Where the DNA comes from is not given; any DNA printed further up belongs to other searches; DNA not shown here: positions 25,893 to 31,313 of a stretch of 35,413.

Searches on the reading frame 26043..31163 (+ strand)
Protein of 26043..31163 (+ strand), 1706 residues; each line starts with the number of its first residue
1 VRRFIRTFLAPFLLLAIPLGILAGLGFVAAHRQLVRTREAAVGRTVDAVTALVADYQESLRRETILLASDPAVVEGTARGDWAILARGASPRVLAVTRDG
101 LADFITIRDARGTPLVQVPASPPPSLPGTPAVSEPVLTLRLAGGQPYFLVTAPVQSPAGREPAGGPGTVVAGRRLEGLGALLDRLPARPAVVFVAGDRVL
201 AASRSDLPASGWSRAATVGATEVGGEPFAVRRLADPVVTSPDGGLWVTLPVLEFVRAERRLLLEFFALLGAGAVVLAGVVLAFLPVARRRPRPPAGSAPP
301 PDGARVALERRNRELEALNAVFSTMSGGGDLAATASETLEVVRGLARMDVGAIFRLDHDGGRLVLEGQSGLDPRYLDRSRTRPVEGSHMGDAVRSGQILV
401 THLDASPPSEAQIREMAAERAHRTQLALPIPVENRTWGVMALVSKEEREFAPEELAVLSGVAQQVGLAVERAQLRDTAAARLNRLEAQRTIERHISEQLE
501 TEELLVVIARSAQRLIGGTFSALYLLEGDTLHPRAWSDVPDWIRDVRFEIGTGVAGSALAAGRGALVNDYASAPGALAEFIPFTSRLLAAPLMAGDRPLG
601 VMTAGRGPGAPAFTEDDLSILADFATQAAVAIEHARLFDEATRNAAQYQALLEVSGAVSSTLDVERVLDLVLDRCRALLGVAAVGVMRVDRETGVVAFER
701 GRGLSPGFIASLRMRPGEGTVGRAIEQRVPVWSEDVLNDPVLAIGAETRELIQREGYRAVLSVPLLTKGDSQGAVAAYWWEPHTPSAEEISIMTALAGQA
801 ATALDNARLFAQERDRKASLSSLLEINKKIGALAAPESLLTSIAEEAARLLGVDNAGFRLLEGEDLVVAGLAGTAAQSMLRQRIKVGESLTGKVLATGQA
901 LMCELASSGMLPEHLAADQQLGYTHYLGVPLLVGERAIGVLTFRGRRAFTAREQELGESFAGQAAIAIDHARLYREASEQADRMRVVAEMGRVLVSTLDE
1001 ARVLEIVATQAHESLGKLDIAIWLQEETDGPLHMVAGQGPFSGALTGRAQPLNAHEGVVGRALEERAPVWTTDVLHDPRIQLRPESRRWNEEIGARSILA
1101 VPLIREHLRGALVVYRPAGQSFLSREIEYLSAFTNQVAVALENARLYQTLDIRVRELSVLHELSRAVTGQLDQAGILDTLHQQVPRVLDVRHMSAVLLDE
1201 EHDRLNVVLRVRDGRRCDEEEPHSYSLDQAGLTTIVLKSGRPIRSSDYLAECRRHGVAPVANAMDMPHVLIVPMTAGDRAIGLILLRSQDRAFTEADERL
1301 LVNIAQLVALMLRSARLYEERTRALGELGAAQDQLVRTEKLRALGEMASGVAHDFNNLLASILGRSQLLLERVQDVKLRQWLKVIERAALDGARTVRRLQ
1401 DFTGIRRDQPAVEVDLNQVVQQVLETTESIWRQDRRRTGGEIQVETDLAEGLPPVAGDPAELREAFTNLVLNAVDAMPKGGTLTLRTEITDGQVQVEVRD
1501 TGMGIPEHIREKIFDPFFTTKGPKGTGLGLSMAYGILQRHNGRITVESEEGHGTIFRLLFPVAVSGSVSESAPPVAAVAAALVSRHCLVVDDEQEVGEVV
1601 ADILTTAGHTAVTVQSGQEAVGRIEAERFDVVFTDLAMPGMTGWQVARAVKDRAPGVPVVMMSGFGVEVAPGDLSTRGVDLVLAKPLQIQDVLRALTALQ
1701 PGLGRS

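Call 49: search_protein_families(library=pfam, proteins=[window:26043-31163:+], max_evalue=0.001)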
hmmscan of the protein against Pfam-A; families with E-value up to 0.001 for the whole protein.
window:26043-31163:+ (1706 aa): 8 families
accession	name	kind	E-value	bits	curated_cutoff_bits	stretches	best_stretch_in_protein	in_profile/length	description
PF13185.12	GAF_2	-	1.9e-98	326.5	28.6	6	662-805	2-136/136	GAF domain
PF01590.32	GAF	-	3.5e-81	270.7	22.4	6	836-968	2-133/133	GAF domain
PF13492.12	GAF_3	-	9.6e-57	191.4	27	5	502-634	3-129/129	GAF domain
PF02518.31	HATPase_c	-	1.7e-27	96.5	26.4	1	1457-1562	1-109/111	Histidine kinase-, DNA gyrase B-, and HSP90-like ATPase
PF00072.30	Response_reg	-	7.4e-20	71.6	30.2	1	1588-1696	2-110/111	Response regulator receiver domain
PF00512.31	HisKA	-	1.6e-07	31.7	26.9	1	1344-1403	2-61/66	His Kinase A (phospho-acceptor) domain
PF11849.14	DUF3369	-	2.4e-07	31.6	27.2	0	911-976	102-167/168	Domain of unknown function (DUF3369)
PF13581.12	HATPase_c_2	-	0.00031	21.2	27.4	0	1462-1540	36-112/127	Histidine kinase-like ATPase domain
